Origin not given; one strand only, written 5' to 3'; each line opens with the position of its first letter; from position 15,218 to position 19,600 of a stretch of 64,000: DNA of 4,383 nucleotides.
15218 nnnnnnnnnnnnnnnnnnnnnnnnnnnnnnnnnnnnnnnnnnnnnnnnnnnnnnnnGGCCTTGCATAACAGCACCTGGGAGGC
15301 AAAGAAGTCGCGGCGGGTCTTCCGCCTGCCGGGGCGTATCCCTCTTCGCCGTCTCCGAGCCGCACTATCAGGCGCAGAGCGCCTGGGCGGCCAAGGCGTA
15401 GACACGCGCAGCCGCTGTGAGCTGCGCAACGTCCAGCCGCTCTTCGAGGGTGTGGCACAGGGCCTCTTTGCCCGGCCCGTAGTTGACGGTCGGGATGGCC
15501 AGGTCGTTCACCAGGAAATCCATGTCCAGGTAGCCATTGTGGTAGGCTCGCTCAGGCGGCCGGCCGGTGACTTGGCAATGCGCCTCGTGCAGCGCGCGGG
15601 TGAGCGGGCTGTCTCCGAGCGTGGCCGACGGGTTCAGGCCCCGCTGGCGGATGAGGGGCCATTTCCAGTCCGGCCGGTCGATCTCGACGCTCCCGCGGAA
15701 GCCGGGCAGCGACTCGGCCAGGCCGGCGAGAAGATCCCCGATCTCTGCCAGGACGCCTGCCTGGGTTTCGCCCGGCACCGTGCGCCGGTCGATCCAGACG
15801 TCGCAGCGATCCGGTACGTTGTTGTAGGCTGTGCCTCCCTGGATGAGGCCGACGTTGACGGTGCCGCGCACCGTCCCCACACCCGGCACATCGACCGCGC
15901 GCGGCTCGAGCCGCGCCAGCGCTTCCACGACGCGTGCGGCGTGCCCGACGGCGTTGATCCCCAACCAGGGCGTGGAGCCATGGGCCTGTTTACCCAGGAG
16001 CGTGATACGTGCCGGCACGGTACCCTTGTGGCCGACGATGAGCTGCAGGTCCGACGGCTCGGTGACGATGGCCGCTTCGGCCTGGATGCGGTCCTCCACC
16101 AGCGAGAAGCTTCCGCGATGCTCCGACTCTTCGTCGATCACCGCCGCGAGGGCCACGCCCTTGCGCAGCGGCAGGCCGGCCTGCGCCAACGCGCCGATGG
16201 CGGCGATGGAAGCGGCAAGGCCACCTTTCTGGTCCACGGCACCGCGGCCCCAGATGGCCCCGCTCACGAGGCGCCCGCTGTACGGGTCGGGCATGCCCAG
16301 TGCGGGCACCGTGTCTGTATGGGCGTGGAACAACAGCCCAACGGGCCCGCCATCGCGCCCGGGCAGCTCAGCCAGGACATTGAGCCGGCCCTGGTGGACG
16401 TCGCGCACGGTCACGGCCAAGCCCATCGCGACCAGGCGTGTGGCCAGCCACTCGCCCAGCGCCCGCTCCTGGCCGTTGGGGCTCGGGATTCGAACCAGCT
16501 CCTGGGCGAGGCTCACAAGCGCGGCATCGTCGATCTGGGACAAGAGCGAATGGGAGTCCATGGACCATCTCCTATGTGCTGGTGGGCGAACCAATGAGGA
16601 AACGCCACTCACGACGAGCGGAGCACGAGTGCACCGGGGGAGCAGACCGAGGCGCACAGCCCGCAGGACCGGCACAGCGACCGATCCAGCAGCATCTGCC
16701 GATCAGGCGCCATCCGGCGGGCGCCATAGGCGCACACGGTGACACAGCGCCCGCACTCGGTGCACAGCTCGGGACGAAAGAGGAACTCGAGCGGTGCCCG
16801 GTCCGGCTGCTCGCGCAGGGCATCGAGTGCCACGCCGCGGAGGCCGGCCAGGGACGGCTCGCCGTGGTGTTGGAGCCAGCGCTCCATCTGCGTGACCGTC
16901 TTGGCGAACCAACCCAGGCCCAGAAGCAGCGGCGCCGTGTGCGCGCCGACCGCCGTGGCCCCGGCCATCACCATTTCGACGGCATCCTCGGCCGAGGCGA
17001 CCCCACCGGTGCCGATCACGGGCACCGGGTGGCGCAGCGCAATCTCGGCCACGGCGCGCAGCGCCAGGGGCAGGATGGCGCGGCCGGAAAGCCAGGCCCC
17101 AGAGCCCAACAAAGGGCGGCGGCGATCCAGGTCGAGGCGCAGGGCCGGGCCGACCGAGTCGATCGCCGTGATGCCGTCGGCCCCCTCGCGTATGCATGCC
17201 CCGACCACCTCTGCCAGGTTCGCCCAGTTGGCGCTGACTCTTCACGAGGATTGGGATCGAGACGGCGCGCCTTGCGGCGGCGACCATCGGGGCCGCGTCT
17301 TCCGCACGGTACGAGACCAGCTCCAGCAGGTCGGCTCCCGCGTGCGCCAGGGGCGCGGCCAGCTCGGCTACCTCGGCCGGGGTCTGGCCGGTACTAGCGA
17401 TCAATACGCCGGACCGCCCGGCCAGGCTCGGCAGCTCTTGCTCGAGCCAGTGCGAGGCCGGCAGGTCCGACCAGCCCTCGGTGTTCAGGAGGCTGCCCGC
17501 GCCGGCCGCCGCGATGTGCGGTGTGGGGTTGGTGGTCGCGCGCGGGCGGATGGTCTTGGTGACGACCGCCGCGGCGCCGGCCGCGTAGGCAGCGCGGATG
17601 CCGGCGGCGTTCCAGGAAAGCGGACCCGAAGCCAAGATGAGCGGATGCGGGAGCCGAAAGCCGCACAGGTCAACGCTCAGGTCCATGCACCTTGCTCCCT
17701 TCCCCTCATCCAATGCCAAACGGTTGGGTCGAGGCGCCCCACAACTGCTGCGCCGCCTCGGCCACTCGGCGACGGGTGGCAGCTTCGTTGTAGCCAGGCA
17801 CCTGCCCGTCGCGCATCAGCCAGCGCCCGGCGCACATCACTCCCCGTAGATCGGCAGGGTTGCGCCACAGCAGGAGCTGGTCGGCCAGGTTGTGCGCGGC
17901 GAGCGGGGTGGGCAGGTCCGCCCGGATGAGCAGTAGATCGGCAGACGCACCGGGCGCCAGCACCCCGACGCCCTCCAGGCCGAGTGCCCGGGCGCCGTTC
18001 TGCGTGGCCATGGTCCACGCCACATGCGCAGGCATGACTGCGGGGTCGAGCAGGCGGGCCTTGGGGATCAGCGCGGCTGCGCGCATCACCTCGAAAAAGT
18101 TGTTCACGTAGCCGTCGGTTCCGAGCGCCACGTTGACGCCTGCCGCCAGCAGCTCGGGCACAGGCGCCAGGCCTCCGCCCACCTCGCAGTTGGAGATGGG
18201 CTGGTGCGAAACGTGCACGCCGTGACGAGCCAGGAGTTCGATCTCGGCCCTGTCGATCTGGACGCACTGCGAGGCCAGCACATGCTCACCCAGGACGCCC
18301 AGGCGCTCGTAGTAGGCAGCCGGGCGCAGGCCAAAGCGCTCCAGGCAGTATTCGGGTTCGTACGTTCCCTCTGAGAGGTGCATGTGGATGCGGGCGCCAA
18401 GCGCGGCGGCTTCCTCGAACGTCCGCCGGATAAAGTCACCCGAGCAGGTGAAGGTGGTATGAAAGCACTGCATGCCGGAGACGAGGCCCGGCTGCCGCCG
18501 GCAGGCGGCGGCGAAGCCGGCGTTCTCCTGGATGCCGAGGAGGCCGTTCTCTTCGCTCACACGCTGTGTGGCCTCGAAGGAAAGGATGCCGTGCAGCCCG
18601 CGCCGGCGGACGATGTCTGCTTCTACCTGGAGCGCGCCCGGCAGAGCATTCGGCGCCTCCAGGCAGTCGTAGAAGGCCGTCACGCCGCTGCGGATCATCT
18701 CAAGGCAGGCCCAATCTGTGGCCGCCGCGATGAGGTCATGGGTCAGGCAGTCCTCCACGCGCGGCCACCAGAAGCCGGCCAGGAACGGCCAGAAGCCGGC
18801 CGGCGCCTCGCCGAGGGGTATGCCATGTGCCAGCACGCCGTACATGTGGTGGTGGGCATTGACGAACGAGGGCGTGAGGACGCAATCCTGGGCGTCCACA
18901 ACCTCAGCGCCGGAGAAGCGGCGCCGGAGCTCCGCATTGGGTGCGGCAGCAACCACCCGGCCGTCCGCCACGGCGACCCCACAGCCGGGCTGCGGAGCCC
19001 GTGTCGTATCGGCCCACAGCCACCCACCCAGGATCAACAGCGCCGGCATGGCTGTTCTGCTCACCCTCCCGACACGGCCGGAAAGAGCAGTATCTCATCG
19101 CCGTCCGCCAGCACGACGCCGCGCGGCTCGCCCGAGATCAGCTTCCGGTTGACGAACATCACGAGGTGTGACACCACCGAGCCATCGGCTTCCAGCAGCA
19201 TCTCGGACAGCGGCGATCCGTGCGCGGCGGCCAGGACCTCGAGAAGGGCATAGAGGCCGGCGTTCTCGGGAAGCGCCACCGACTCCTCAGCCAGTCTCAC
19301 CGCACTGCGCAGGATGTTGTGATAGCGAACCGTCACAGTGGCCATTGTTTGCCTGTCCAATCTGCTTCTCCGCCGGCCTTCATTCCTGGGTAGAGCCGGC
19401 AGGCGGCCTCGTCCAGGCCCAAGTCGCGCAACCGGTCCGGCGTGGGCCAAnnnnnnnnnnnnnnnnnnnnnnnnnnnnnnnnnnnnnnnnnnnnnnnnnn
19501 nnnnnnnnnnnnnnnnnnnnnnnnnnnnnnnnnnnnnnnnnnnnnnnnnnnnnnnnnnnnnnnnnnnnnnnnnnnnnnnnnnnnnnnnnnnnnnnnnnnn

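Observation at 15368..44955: About 22-kb co-directional catabolic island mixing tungsten AORs, ATZ/TRZ amidohydrolases, PreA-like and M20 enzymes, an Ftr-like formyltransferase and a non-pyrrolysine corrinoid methyltransferase module; substrate unknown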

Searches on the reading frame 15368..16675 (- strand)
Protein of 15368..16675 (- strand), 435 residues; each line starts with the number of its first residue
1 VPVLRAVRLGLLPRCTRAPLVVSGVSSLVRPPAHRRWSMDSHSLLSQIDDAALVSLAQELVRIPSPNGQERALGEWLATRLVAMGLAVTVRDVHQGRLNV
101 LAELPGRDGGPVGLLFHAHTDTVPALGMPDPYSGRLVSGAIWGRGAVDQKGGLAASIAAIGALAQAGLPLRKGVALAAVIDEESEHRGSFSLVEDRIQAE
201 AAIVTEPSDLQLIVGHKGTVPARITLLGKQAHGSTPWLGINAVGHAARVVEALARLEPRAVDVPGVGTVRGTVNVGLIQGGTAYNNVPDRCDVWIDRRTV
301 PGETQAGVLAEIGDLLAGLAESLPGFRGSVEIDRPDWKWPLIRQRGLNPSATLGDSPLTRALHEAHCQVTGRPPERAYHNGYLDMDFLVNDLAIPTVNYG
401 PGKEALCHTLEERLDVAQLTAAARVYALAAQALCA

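Call 3: search_protein_families(library=pfam, proteins=[window:15368-16675:-], max_evalue=0.00001)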
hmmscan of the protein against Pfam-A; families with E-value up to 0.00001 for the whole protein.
window:15368-16675:- (435 aa): 3 families
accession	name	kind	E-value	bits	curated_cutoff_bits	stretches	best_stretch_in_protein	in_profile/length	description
PF01546.33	Peptidase_M20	-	9.8e-28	97.9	24.6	1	115-431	1-205/206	Peptidase family M20/M25/M40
PF07687.19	M20_dimer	-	1.5e-18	67.2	21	1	214-317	1-100/107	Peptidase dimerisation domain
PF04389.22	Peptidase_M28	-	1e-07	32.3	21.3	1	99-196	1-79/193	Peptidase family M28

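Call 8: search_protein_families(library=ncbifam, proteins=[window:15368-16675:-], max_evalue=0.00001)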
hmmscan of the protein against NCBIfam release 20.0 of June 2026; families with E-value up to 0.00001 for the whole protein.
window:15368-16675:- (435 aa): 45 families (the best 25 are shown)
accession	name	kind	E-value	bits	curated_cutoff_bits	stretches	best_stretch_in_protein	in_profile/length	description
TIGR01910.1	DapE-ArgE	subfamily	8.4e-65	219.4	217.6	1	54-423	1-371/373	ArgE/DapE family deacylase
NF009555.0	PRK13004.1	equivalog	1.1e-50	172.7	321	1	51-434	15-396/399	YgeY family selenium metabolism-linked hydrolase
TIGR01892.1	AcOrn-deacetyl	equivalog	1e-46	159.6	297.7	1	70-424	17-359/365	acetylornithine deacetylase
NF009558.0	PRK13013.1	equivalog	9.3e-45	153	428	1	40-433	3-423/429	acetylornithine deacetylase/succinyl-diaminopimelate desuccinylase family protein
NF006399.0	PRK08651.1-2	equivalog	2.2e-43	148.8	381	1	52-255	5-215/405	succinyl-diaminopimelate desuccinylase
TIGR01900.1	dapE-gram_pos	equivalog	3.1e-43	148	304.2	1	52-426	4-346/351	succinyl-diaminopimelate desuccinylase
NF006400.0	PRK08651.1-3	equivalog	4.9e-43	147.4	374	1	97-430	72-403/410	succinyl-diaminopimelate desuccinylase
NF005710.0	PRK07522.1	subfamily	1.2e-41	143.1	412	1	53-427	10-382/391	acetylornithine deacetylase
NF005306.0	PRK06837.1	subfamily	7.1e-41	140.4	376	1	94-434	80-422/427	ArgE/DapE family deacylase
NF005373.0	PRK06915.1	equivalog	2e-38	132.5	428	1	88-434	71-418/422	peptidase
NF006365.0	PRK08588.1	subfamily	6.8e-38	131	289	1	49-428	5-375/383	succinyl-diaminopimelate desuccinylase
TIGR03526.1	selenium_YgeY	hypoth_equivalog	6.6e-37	127.3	321.5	1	52-428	14-388/395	YgeY family selenium metabolism-linked hydrolase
NF003367.0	PRK04443.1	equivalog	3.8e-34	118.6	363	2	52-251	8-187/349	[LysW]-lysine hydrolase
NF003474.0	PRK05111.1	equivalog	6.1e-34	117.5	460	1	71-324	33-290/383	acetylornithine deacetylase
NF006402.0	PRK08651.1-5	equivalog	6.2e-33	114.3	369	1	72-433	23-367/369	succinyl-diaminopimelate desuccinylase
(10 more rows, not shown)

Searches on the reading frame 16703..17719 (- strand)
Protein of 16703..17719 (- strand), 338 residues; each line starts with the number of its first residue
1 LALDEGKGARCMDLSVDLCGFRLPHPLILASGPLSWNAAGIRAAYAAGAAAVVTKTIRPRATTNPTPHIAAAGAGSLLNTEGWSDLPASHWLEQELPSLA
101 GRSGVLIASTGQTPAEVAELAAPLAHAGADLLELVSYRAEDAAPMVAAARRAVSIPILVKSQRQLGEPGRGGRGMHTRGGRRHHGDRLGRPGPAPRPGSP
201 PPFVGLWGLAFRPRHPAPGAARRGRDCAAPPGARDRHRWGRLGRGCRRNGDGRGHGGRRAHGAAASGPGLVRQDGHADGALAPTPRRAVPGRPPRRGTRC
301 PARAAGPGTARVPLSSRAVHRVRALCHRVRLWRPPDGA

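Call 3: search_protein_families(library=pfam, proteins=[window:16703-17719:-], max_evalue=0.00001)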
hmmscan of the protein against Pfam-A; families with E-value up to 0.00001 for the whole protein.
window:16703-17719:- (338 aa): 0 families

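Call 5: search_protein_families(library=pfam, proteins=[window:16703-17719:-], max_evalue=0.01)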
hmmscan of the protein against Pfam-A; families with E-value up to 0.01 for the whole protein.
window:16703-17719:- (338 aa): 1 family
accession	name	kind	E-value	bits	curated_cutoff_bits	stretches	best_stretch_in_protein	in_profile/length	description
PF01180.27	DHO_dh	-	1.9e-05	24.5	27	1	14-132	2-123/291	Dihydroorotate dehydrogenase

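Call 8: search_protein_families(library=ncbifam, proteins=[window:16703-17719:-], max_evalue=0.00001)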
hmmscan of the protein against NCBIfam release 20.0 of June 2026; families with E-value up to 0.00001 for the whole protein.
window:16703-17719:- (338 aa): 4 families
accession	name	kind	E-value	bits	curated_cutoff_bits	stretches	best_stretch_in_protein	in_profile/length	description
TIGR01037.2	pyrD_sub1_fam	subfamily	2.1e-09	36.9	270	1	14-134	1-124/300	dihydroorotate dehydrogenase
NF005574.0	PRK07259.1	equivalog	2.3e-09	36.6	269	1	12-134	3-127/304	dihydroorotate dehydrogenase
NF005741.0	PRK07565.1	subfamily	1.2e-07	31.1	303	1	12-56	2-46/335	dihydroorotate dehydrogenase-like protein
NF006183.0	PRK08318.1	equivalog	5.1e-07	28.8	335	1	12-134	2-132/422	NAD-dependent dihydropyrimidine dehydrogenase subunit PreA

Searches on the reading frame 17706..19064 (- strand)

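Call 3: search_protein_families(library=pfam, proteins=[window:17706-19064:-], max_evalue=0.00001)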
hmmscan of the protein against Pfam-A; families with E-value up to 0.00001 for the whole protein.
window:17706-19064:- (452 aa): 2 families
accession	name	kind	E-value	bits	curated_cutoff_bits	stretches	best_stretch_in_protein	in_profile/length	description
PF01979.26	Amidohydro_1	-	4.1e-42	145.1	25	1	62-415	1-344/345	Amidohydrolase family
PF07969.17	Amidohydro_3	-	1.5e-19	71.3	29.7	1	206-385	258-449/472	Amidohydrolase family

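Call 8: search_protein_families(library=ncbifam, proteins=[window:17706-19064:-], max_evalue=0.00001)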
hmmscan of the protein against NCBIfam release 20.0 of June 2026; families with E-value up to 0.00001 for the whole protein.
window:17706-19064:- (452 aa): 31 families (the best 25 are shown)
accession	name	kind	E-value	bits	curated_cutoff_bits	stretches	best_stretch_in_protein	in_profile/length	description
NF004701.0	PRK06038.1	equivalog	1.3e-70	238.3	609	1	31-441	27-426/432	N-ethylammeline chlorohydrolase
NF005540.0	PRK07203.1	equivalog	4.8e-70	236.4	444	1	24-443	18-440/444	putative aminohydrolase SsnA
TIGR03314.1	Se_ssnA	subfamily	7.9e-67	226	455.5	1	20-442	13-438/441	putative selenium metabolism protein SsnA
NF006549.0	PRK09045.1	equivalog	8.5e-63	212.5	540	1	27-438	29-436/444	TRZ/ATZ family hydrolase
NF006055.0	PRK08203.1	equivalog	7e-62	209.4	532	2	205-443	212-452/455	8-oxoguanine deaminase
NF006252.0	PRK08393.1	equivalog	2.5e-54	184.9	617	1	52-436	41-418/424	N-ethylammeline chlorohydrolase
NF005557.0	PRK07228.1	equivalog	1.1e-52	179.3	522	1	29-442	23-438/445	5'-deoxyadenosine deaminase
NF009059.0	PRK12393.1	equivalog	4.2e-51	174.1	543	2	203-442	214-456/460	amidohydrolase family protein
NF004995.0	PRK06380.1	subfamily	6.6e-44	150.5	567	1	52-428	41-410/418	metal-dependent hydrolase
NF005211.0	PRK06687.1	equivalog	3.5e-41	141.3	703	1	31-422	25-414/419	TRZ/ATZ family protein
NF012037.0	PRK15493.1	equivalog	5.4e-39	134.2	779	1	43-427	37-419/435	bifunctional S-methyl-5'-thioadenosine deaminase/S-adenosylhomocysteine deaminase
NF006681.0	PRK09229.1-2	equivalog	7.7e-38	130.4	362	1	200-431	205-439/451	formimidoylglutamate deiminase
NF004801.0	PRK06151.1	subfamily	1.3e-35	123.2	416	1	166-442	177-463/491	chlorohydrolase family protein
NF006056.0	PRK08204.1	subfamily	5.8e-32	111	391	1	23-445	20-444/449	hypothetical protein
TIGR02022.1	hutF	equivalog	2.2e-25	89.3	413.05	1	186-439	193-451/455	formimidoylglutamate deiminase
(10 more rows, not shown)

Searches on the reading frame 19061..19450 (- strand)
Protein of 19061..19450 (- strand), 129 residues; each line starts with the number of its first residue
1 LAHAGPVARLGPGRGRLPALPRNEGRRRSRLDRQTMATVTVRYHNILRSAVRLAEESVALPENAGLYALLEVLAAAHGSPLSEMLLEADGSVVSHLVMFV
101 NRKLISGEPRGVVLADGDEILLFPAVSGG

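Call 5: search_protein_families(library=pfam, proteins=[window:19061-19450:-], max_evalue=0.01)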
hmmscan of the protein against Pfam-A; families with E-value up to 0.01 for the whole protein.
window:19061-19450:- (129 aa): 1 family
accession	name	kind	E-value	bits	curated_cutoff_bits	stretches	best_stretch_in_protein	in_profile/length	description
PF02597.26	ThiS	-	6.5e-07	30.2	22.5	1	41-129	1-76/76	ThiS family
